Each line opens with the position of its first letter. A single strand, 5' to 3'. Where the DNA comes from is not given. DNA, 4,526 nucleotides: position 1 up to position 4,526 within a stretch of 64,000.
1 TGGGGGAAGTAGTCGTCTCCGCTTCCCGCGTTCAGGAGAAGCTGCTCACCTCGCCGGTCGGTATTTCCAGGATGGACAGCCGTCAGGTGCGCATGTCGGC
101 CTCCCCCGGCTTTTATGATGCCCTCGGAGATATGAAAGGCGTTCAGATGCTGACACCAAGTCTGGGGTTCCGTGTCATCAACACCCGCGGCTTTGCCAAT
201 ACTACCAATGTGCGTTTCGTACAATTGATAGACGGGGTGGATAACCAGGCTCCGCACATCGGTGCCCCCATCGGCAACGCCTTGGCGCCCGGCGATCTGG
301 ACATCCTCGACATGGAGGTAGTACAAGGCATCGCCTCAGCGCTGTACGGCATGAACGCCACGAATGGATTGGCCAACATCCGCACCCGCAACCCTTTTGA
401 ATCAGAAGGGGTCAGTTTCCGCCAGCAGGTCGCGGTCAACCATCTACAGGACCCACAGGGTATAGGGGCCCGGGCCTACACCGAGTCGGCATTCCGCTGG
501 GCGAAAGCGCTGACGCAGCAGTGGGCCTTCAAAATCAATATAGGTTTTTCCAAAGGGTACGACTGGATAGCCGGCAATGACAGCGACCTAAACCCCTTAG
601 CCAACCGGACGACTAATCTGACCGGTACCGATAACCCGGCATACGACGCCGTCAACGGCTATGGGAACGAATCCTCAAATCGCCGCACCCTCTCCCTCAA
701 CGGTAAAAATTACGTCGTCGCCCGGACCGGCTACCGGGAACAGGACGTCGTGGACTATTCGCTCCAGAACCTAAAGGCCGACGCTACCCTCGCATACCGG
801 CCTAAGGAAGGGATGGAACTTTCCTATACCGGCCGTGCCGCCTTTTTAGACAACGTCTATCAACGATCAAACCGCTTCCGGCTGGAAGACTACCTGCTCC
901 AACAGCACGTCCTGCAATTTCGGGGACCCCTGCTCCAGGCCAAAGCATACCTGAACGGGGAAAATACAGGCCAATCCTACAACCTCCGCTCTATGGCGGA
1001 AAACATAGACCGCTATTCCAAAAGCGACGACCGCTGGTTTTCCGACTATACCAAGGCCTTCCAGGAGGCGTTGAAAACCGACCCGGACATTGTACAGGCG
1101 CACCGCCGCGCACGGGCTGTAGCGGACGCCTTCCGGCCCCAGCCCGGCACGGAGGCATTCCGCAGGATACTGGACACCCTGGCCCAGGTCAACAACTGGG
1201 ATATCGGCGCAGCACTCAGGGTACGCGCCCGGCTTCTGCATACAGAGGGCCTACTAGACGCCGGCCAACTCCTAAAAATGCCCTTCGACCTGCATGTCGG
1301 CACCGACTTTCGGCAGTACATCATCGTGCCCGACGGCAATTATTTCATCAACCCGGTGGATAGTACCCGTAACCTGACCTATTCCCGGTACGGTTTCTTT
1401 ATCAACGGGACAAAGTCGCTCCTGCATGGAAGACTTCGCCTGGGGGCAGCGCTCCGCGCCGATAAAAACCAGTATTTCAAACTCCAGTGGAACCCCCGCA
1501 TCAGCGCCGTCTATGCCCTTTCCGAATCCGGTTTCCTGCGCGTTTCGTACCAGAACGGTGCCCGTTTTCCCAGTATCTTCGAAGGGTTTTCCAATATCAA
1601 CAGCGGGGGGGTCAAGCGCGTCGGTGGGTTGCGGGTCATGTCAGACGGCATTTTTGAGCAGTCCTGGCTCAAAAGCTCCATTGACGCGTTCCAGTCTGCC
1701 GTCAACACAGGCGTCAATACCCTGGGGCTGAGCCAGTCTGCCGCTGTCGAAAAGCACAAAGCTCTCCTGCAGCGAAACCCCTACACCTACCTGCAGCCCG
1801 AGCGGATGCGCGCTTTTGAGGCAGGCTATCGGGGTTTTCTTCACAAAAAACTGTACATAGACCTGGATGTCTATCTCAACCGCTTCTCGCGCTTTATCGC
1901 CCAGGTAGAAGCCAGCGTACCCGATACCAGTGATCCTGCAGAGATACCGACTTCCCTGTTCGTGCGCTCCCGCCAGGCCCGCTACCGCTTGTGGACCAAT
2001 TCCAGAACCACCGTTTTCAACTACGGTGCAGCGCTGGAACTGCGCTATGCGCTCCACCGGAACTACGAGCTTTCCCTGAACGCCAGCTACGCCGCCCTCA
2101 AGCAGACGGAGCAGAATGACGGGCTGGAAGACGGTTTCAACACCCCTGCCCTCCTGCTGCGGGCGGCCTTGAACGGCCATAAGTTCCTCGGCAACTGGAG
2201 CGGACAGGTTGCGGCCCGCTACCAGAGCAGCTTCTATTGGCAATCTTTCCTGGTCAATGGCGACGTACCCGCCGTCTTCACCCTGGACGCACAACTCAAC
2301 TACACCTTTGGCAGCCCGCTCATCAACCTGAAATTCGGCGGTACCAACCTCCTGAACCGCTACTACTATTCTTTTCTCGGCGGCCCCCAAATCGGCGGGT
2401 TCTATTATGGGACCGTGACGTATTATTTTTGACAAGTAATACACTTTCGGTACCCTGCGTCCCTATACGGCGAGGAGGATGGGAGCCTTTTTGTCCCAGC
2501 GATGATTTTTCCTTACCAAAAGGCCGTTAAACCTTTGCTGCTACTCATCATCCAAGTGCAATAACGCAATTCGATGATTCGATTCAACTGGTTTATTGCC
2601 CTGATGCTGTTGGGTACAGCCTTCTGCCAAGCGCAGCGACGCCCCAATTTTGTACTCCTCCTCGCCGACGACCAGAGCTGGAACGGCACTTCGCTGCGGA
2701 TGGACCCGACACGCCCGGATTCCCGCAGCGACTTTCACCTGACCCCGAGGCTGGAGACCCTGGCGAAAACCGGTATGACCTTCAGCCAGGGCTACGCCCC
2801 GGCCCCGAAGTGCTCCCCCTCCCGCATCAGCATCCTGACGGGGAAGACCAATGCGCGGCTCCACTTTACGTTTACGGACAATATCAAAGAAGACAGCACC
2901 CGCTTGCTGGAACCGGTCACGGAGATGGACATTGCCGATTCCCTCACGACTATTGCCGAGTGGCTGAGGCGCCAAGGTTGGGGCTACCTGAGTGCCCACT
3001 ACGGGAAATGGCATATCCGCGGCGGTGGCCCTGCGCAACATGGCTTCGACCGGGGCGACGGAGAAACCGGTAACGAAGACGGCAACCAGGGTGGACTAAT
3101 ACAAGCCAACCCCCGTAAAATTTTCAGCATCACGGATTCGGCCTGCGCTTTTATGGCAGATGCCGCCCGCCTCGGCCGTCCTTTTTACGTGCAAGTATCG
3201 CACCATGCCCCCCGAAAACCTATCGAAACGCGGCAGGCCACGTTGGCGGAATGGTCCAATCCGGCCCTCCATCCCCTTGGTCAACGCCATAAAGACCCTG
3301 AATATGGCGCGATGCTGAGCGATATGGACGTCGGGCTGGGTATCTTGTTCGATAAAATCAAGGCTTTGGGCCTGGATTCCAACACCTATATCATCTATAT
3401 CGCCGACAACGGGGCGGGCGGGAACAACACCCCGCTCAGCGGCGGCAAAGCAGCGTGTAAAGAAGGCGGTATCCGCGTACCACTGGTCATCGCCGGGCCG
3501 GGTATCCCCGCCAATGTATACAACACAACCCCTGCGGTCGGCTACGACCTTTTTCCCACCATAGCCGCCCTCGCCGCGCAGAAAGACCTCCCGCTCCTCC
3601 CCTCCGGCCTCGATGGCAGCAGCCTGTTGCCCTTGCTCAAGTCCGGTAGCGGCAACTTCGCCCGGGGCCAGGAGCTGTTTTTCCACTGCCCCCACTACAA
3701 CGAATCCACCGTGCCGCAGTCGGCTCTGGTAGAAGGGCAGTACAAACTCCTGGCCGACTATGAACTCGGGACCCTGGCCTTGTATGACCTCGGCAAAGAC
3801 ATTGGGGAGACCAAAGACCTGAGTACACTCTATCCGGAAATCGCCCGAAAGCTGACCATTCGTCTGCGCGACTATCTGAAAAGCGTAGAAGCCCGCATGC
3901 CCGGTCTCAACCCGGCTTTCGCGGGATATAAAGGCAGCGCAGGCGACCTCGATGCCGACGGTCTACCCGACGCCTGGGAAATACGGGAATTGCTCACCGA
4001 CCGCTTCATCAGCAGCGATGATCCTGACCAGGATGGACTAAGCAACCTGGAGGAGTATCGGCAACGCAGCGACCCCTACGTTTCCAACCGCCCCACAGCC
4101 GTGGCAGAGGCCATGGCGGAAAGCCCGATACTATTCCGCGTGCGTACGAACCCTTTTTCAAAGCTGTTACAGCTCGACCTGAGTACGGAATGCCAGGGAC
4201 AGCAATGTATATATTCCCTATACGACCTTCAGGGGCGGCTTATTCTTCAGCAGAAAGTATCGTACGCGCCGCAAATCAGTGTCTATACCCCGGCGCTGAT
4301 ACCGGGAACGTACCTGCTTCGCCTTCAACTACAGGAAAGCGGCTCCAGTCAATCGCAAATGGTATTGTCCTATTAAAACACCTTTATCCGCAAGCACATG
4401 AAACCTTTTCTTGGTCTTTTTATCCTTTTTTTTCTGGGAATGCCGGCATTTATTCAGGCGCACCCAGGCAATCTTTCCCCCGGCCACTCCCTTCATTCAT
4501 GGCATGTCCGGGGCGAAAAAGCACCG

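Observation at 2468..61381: Dense family of palindromic intergenic repeats bounded by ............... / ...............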

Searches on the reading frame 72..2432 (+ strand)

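Call 8: search_protein_families(library=pfam, proteins=[window:72-2432:+])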
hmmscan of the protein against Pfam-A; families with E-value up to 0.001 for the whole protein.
window:72-2432:+ (786 aa): 2 families
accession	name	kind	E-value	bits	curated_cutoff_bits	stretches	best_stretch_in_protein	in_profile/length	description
PF00593.30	TonB_dep_Rec_b-barrel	-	1e-26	95.3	27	1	293-760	38-436/436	TonB dependent receptor-like, beta-barrel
PF07715.20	Plug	-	2.3e-07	31.7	23.9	1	5-99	16-106/107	TonB-dependent Receptor Plug Domain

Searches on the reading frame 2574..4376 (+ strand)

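Call 8: search_protein_families(library=pfam, proteins=[window:2574-4376:+])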
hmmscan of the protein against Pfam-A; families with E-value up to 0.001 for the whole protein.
window:2574-4376:+ (600 aa): 2 families
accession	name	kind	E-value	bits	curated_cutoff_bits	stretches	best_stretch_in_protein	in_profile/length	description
PF00884.28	Sulfatase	-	2.8e-37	129.1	25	1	24-334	1-299/301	Sulfatase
PF18962.6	Por_Secre_tail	-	0.00041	21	27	1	526-591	4-69/75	Secretion system C-terminal sorting domain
